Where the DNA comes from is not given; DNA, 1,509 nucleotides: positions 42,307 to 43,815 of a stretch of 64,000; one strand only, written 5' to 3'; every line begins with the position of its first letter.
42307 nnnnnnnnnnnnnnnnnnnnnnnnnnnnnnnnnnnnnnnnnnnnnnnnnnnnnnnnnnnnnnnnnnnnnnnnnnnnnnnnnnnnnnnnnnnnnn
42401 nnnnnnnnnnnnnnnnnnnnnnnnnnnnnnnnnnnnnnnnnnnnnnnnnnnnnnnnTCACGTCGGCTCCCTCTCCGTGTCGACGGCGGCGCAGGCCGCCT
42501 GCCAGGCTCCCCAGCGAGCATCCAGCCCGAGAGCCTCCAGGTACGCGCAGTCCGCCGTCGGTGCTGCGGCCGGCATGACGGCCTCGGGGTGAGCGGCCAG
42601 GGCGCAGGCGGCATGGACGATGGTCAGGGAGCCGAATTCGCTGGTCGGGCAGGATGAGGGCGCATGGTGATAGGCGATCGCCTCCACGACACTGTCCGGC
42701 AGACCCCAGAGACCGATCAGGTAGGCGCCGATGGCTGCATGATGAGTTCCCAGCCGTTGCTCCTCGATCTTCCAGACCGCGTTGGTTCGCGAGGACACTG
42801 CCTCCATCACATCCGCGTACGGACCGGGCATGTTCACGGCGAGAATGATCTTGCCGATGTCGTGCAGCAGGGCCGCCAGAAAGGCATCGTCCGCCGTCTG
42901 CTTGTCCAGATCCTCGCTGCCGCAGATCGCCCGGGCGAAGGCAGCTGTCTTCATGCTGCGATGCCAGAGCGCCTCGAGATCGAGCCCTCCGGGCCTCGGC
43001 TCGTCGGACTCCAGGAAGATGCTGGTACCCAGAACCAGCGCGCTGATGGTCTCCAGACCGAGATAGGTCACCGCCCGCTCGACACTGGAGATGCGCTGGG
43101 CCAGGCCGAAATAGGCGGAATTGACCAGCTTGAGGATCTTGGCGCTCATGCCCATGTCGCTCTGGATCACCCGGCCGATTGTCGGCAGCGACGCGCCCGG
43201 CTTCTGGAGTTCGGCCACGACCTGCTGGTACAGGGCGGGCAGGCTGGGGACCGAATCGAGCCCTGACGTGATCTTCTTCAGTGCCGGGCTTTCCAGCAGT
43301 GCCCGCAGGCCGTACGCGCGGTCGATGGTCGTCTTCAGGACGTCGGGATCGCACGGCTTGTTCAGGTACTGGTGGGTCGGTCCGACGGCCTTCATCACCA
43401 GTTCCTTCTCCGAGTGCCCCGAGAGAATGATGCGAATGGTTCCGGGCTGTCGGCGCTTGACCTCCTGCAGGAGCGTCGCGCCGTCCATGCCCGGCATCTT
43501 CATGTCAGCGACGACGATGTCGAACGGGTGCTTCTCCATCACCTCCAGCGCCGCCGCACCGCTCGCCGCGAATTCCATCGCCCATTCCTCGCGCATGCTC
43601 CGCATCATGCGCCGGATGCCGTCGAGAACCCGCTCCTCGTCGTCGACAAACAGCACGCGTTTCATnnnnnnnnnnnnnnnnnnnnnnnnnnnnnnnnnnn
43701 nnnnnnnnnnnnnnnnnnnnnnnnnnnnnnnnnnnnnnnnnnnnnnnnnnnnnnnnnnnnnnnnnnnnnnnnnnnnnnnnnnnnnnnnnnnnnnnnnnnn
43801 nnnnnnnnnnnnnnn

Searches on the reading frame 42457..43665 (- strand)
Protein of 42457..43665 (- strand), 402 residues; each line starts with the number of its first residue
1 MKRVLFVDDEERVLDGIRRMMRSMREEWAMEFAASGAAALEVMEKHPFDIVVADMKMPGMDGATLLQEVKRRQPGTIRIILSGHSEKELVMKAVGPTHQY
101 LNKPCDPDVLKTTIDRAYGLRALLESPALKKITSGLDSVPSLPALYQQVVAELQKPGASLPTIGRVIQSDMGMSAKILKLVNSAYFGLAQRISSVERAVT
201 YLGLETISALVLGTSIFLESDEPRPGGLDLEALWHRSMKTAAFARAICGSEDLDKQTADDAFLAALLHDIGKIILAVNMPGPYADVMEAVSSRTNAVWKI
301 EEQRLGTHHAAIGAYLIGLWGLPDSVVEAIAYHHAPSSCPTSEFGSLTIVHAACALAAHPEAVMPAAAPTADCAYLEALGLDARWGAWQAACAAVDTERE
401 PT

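Call 17: search_protein_families(library=pfam, proteins=[window:42457-43665:-], max_evalue=0.001)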
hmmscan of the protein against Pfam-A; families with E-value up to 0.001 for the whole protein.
window:42457-43665:- (402 aa): 4 families
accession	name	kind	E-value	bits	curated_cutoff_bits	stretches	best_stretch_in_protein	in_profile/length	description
PF08668.18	HDOD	-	1.8e-57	194.5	22.9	1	140-336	2-196/196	HDOD domain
PF00072.30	Response_reg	-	3.1e-22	79.3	30.2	1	4-114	1-110/111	Response regulator receiver domain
PF01966.28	HD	-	9.3e-09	36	22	1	235-338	3-90/116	HD domain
PF18019.7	Cas3_HD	-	0.00073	20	23.1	0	231-339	27-135/207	Cas3, HD domain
